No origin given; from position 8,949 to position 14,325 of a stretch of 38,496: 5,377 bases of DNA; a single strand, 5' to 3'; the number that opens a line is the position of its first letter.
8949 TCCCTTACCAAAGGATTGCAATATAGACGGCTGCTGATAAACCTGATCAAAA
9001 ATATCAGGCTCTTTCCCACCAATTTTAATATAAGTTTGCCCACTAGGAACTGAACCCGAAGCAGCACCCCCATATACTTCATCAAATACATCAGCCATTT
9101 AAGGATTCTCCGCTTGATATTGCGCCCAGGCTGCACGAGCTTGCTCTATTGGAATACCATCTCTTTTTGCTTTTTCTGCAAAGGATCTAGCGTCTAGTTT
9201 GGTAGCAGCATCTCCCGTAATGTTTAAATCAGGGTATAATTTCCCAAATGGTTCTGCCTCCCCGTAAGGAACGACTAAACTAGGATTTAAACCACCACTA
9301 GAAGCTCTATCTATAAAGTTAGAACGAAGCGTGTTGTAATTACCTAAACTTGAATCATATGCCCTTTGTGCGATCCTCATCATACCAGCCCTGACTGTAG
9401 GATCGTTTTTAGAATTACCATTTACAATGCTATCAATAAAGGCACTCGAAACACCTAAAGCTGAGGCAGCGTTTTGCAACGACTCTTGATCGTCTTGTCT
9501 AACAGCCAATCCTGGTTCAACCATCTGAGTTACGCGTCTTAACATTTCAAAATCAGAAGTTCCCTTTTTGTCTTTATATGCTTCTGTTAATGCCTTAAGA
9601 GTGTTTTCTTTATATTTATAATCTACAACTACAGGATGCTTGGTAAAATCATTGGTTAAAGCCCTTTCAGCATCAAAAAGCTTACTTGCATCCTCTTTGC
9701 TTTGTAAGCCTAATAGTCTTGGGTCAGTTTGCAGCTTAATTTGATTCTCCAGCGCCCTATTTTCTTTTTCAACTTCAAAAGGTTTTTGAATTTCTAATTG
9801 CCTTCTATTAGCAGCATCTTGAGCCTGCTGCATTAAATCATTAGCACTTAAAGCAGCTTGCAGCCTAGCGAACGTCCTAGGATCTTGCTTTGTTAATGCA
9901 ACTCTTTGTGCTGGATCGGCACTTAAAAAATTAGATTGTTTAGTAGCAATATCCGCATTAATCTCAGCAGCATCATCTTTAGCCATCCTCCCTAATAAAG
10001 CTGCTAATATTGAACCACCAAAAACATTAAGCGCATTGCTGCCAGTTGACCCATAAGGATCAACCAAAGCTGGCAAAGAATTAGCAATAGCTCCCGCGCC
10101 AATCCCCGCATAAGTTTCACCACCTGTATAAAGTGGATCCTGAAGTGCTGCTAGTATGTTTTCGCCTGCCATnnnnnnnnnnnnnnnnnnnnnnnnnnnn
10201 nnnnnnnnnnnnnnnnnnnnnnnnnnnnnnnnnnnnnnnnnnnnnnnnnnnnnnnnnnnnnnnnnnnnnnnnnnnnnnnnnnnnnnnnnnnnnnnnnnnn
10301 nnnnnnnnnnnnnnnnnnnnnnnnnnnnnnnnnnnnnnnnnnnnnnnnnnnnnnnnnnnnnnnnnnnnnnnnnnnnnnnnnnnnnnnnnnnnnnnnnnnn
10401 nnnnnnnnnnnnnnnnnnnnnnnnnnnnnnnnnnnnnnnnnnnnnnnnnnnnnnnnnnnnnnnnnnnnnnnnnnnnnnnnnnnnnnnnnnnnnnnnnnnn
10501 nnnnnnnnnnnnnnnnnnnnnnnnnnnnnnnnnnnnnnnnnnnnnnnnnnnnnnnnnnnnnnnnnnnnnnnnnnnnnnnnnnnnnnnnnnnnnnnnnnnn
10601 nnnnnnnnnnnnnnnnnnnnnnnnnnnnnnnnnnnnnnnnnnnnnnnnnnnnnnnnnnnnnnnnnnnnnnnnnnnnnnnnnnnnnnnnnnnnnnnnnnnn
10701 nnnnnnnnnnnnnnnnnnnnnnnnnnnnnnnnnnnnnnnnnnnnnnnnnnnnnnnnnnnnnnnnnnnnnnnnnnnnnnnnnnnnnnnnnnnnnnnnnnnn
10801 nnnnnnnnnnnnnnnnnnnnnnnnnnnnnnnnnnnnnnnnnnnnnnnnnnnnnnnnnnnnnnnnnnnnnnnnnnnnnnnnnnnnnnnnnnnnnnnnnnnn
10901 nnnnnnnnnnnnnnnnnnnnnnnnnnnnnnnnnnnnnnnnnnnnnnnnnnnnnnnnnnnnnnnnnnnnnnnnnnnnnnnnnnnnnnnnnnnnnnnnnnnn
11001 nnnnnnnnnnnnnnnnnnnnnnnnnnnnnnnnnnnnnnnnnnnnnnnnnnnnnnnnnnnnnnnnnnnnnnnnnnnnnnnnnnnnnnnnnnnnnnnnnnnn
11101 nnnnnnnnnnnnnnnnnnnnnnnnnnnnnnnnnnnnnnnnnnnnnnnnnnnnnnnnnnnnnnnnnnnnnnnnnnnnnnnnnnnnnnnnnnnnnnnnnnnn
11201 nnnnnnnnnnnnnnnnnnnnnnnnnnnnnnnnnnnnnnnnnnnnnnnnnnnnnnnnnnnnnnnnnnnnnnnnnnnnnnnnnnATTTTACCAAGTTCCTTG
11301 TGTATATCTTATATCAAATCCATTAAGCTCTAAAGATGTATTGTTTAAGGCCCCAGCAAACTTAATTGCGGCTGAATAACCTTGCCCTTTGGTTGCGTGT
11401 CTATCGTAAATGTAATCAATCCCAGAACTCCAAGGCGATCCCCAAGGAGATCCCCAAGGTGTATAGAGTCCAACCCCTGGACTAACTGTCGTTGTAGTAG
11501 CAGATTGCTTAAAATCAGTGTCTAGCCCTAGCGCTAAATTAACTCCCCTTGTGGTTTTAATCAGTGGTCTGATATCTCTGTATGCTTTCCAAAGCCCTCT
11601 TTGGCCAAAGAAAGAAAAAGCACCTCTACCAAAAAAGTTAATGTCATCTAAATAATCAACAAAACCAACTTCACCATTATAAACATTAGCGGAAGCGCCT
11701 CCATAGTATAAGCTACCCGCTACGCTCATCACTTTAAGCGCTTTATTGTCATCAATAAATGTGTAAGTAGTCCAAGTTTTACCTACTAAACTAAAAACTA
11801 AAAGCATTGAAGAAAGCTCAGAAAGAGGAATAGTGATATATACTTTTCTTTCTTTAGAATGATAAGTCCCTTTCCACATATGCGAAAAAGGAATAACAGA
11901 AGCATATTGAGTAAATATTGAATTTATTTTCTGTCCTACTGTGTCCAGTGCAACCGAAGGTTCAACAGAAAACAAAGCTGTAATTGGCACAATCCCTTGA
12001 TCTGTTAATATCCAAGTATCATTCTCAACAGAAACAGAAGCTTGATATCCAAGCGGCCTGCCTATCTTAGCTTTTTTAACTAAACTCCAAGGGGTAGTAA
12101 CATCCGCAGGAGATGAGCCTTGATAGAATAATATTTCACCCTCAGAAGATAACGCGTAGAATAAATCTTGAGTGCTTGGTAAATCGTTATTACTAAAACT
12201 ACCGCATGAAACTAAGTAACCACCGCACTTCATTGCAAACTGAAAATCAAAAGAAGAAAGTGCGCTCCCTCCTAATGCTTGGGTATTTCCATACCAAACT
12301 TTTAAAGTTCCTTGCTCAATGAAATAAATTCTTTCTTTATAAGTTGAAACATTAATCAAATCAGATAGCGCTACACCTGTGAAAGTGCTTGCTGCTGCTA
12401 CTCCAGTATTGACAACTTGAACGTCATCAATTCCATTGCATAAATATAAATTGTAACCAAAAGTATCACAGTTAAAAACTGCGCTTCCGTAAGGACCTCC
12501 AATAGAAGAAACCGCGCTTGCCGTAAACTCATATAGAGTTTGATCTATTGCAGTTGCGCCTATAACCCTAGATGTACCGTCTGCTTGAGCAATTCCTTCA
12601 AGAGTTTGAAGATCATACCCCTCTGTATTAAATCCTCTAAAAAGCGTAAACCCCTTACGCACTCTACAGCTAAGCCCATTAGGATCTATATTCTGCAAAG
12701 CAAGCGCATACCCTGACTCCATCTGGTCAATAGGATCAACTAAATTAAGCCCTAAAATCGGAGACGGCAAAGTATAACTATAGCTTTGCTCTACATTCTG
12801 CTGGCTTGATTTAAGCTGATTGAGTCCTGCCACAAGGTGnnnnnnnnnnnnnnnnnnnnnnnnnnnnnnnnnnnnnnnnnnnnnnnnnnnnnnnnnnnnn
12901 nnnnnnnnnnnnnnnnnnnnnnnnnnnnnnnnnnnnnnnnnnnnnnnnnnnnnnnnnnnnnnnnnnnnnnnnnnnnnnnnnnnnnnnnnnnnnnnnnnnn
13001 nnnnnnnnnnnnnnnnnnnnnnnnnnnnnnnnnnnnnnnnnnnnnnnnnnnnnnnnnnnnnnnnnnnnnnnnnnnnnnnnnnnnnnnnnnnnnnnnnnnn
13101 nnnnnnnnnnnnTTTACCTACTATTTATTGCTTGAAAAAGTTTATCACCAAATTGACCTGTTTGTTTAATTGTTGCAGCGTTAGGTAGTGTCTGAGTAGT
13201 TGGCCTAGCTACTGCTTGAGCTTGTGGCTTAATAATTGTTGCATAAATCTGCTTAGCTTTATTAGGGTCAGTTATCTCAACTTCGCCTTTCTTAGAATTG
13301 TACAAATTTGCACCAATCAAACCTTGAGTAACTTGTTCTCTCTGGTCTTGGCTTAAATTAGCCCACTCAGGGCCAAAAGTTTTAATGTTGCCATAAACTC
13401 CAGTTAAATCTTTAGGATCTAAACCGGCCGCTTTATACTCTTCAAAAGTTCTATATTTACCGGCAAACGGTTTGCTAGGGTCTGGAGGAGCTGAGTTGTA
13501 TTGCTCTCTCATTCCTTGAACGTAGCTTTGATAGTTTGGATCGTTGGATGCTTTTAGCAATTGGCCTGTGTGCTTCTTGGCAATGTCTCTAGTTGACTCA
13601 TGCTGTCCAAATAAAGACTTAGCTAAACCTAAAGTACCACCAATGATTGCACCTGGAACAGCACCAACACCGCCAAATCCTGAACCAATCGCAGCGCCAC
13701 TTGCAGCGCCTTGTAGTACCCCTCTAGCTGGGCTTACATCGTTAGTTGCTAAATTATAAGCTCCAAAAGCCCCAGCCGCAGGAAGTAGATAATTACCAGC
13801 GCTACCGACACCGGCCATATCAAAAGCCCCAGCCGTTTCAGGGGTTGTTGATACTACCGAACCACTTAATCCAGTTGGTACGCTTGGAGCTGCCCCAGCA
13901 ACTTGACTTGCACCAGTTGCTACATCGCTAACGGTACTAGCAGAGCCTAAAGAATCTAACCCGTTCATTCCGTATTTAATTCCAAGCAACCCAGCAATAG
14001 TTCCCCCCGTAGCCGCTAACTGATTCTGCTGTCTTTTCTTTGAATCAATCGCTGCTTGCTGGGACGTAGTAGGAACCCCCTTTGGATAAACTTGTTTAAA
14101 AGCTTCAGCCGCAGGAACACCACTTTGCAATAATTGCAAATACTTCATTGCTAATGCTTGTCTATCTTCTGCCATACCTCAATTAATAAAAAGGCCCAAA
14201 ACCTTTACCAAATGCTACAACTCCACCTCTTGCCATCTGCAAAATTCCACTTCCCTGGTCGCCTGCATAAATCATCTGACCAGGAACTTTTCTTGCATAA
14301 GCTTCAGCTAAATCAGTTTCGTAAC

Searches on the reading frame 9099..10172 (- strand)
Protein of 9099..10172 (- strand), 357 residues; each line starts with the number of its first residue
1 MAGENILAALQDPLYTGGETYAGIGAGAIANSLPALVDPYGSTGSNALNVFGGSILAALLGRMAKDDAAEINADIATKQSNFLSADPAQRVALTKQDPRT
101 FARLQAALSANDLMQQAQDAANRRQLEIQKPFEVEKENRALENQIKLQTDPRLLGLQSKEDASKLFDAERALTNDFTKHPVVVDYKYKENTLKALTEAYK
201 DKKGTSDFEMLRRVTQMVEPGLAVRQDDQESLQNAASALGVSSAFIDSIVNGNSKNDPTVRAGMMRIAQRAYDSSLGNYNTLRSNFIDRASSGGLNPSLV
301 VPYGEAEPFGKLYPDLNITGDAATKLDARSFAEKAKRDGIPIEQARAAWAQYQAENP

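Call 24: search_protein_families(library=phrogs, proteins=[window:9099-10172:-], max_evalue=0.001)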
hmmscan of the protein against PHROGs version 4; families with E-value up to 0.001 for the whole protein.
window:9099-10172:- (357 aa): 1 family
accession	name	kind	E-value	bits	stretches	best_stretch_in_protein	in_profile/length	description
phrog_13634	-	unknown function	3.5e-06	27.2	1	143-297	194-347/403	-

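Call 94: search_protein_families(library=pfam, proteins=[window:9099-10172:-], max_evalue=0.1)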
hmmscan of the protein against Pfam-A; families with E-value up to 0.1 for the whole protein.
window:9099-10172:- (357 aa): 0 families

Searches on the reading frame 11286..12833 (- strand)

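Call 24: search_protein_families(library=phrogs, proteins=[window:11286-12833:-], max_evalue=0.001)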
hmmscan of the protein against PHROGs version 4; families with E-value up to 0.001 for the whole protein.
window:11286-12833:- (515 aa): 1 family
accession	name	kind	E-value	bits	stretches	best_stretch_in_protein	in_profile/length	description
phrog_5107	-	lysis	9.3e-47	160.6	1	19-513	6-530/533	amidase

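Call 94: search_protein_families(library=pfam, proteins=[window:11286-12833:-], max_evalue=0.1)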
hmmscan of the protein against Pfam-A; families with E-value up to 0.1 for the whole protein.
window:11286-12833:- (515 aa): 0 families

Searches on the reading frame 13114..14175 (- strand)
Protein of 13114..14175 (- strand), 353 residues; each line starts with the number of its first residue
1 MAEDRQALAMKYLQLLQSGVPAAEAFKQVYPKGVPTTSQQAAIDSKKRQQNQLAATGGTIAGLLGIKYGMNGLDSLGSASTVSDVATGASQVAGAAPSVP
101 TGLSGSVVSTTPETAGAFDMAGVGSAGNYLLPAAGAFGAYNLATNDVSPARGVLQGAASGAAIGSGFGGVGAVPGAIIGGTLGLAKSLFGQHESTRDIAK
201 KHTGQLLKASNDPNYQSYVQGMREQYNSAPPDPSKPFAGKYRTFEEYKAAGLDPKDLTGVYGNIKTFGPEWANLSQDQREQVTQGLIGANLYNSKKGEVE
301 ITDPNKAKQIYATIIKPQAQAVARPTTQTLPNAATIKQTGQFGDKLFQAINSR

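Call 5: search_protein_families(library=phrogs, proteins=[window:13114-14175:-], max_evalue=0.01)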
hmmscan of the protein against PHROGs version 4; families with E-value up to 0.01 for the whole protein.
window:13114-14175:- (353 aa): 5 families
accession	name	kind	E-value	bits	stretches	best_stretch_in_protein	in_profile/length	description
phrog_6056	-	head and packaging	3.3e-05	24.8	1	152-186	7-41/224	internal virion protein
phrog_6922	-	unknown function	0.00029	20.6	1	136-183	324-371/768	-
phrog_18476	-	unknown function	0.00064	20.5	1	149-184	68-103/209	-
phrog_8949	-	unknown function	0.0013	19.2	1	73-204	85-206/557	-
phrog_10341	-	lysis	0.0031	17.4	1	152-191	143-183/577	endolysin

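Call 6: search_protein_families(library=pfam, proteins=[window:13114-14175:-], max_evalue=0.1)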
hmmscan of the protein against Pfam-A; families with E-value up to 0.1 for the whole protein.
window:13114-14175:- (353 aa): 3 families
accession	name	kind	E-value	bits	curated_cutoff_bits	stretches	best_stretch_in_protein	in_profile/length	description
PF21724.2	DUF6861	-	4.7e-05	23.4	28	1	152-185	46-79/194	Family of unknown function (DUF6861)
PF13488.11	Gly-zipper_Omp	-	0.0067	16.8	25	1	152-183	2-35/46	Glycine zipper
PF13441.11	Gly-zipper_YMGG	-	0.01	15.9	28.9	1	150-185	4-41/45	YMGG-like Gly-zipper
